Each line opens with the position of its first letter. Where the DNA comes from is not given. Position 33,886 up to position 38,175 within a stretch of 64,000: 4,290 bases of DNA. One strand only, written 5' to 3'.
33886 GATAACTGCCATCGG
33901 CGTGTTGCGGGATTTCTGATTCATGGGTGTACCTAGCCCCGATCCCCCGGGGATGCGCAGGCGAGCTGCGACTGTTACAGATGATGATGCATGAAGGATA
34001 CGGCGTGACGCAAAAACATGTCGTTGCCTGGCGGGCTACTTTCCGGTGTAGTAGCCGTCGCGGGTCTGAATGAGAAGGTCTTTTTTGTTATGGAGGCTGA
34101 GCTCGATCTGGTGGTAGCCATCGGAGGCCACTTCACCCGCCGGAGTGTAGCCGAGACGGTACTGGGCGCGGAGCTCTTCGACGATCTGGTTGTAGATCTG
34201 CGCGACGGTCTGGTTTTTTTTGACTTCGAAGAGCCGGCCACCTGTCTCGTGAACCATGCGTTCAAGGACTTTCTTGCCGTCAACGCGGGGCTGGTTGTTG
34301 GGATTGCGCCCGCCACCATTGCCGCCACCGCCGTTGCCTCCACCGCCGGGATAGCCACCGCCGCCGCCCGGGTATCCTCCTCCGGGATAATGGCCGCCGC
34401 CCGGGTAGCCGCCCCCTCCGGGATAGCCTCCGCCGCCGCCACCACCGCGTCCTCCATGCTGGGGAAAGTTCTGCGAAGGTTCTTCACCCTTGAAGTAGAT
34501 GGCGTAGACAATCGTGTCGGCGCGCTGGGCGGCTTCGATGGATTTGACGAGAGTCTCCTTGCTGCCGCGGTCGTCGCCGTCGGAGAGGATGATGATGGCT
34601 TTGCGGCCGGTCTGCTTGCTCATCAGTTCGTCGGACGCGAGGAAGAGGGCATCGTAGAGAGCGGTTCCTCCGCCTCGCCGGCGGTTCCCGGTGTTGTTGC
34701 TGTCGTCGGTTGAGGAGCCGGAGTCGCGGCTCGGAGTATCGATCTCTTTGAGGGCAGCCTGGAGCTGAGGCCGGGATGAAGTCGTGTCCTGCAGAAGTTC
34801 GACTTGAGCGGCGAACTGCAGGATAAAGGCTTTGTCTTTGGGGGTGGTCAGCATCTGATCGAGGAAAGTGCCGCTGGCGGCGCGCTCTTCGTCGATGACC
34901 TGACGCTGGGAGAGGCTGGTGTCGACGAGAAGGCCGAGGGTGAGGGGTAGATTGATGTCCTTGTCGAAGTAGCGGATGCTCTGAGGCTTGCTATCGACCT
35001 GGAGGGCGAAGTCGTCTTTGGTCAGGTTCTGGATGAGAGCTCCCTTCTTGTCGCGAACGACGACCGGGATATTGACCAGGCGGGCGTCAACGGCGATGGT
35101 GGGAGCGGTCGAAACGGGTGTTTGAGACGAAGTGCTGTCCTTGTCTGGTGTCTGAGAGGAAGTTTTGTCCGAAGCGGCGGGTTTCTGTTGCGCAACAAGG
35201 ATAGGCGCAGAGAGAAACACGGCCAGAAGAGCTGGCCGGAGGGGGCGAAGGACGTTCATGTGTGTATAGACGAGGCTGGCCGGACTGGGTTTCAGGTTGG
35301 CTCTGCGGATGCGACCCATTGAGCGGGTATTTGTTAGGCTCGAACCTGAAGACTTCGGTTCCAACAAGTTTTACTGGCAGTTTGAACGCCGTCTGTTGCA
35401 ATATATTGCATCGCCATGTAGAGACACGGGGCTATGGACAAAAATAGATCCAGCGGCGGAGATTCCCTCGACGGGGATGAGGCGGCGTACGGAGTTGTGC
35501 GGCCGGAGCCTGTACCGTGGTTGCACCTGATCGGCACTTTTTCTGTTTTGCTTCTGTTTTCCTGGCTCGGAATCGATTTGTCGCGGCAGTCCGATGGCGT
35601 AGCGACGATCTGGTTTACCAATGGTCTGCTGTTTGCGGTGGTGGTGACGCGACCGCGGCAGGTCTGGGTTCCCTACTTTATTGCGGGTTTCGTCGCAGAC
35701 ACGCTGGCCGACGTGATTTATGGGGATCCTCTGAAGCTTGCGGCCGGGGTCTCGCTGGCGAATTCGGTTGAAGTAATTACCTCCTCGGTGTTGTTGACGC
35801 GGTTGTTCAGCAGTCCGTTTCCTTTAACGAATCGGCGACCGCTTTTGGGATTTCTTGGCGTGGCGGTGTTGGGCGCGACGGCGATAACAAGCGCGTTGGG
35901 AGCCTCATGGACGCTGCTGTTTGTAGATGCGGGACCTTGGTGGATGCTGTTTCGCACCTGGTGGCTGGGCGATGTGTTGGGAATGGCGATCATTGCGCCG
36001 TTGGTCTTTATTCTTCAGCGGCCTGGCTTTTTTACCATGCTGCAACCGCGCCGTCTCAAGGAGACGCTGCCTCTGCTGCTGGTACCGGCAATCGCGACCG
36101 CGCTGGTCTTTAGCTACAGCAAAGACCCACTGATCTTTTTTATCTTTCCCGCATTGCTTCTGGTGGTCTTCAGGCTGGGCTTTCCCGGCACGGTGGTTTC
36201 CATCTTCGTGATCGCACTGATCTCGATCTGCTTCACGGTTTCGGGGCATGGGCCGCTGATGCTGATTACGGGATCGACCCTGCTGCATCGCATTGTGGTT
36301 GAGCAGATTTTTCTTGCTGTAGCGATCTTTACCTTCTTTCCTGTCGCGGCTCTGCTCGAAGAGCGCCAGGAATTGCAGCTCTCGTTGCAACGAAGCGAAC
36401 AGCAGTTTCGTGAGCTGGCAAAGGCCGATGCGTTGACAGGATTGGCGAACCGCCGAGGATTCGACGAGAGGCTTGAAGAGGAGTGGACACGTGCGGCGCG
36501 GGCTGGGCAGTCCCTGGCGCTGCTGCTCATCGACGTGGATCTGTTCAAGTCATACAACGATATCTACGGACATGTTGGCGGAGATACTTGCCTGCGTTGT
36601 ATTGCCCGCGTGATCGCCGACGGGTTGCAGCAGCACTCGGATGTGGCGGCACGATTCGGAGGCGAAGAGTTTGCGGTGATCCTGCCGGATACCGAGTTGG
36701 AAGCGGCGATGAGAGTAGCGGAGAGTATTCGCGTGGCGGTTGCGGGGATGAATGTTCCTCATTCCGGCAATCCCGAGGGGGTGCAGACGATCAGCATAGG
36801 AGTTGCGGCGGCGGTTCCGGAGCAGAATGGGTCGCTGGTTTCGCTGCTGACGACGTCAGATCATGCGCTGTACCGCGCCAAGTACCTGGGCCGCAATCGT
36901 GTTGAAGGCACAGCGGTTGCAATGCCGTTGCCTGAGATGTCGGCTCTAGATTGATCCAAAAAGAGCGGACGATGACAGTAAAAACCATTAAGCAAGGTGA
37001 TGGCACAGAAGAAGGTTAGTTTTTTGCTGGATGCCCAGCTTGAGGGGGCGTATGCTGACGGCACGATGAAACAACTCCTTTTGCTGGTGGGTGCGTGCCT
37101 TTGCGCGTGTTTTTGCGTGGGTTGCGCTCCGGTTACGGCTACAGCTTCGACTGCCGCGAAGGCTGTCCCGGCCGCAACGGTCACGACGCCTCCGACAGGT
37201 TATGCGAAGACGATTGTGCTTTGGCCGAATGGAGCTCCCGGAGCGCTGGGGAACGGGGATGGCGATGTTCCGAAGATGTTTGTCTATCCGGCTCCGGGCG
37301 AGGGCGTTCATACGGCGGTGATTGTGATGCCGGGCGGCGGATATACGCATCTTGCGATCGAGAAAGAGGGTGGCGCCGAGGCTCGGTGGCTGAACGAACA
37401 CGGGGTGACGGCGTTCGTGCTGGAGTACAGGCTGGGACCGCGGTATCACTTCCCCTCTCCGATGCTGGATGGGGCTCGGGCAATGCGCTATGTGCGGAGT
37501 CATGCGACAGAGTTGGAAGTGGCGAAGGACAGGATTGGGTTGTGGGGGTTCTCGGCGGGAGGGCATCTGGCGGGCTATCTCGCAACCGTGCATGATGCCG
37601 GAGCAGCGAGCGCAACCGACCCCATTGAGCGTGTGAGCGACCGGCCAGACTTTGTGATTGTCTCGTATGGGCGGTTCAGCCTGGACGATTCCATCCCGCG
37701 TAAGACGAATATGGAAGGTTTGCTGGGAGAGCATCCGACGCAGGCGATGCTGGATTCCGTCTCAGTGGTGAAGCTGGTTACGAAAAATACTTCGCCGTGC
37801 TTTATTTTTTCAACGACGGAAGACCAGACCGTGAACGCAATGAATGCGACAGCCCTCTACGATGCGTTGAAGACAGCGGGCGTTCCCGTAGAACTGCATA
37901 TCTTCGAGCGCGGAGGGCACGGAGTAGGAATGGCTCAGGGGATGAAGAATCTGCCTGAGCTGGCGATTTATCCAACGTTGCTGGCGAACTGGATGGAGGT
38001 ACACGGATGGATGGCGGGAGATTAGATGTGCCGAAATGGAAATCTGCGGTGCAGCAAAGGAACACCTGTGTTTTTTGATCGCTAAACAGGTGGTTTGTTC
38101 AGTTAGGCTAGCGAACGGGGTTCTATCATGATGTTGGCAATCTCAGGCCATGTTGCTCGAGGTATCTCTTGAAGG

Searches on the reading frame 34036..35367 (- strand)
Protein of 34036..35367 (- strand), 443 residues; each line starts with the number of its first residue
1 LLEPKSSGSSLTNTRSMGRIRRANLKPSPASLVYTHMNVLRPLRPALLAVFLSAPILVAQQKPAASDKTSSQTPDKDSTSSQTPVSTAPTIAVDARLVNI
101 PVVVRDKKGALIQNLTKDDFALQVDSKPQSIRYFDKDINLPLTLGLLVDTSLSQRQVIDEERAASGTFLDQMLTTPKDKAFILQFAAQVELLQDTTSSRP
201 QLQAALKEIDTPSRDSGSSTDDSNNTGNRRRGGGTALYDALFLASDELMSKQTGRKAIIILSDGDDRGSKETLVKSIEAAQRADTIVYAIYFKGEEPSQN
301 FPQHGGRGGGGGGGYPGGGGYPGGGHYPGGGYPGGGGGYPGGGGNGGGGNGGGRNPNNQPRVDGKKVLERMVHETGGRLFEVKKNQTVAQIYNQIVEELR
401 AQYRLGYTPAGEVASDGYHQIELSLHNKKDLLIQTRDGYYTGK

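Call 82: search_protein_families(library=pfam, proteins=[window:34036-35367:-], max_evalue=0.001)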
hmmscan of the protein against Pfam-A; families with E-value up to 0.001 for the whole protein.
window:34036-35367:- (443 aa): 1 family
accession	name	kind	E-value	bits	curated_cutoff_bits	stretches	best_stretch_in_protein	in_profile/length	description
PF13519.12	VWA_2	-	6.1e-10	40.1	27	1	146-264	3-106/107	von Willebrand factor type A domain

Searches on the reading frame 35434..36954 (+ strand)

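Call 82: search_protein_families(library=pfam, proteins=[window:35434-36954:+], max_evalue=0.001)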
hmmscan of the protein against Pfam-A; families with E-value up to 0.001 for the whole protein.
window:35434-36954:+ (506 aa): 2 families
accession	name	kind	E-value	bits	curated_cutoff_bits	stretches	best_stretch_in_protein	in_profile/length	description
PF00990.26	GGDEF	-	1.5e-46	158.6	23.8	1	329-489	1-161/161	Diguanylate cyclase, GGDEF domain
PF05231.19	MASE1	-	2.4e-20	73.3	29.8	1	31-312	3-299/299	MASE1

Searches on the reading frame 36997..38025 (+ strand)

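Call 82: search_protein_families(library=pfam, proteins=[window:36997-38025:+], max_evalue=0.001)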
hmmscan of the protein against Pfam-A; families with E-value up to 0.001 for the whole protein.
window:36997-38025:+ (342 aa): 5 families
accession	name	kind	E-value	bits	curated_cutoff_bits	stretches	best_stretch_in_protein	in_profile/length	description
PF20434.5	BD-FAE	-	8.7e-25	87.9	26.8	1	98-291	6-215/215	BD-FAE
PF07859.19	Abhydrolase_3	-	1.7e-16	61.1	25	1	112-310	5-208/210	alpha/beta hydrolase fold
PF00326.27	Peptidase_S9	-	3e-11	43.7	22.6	1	170-314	56-193/213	Prolyl oligopeptidase family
PF01738.24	DLH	-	1.1e-06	28.8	21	0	259-309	137-187/217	Dienelactone hydrolase family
PF03959.19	FSH1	-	0.00091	19.4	21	0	162-310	88-201/211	Serine hydrolase (FSH1)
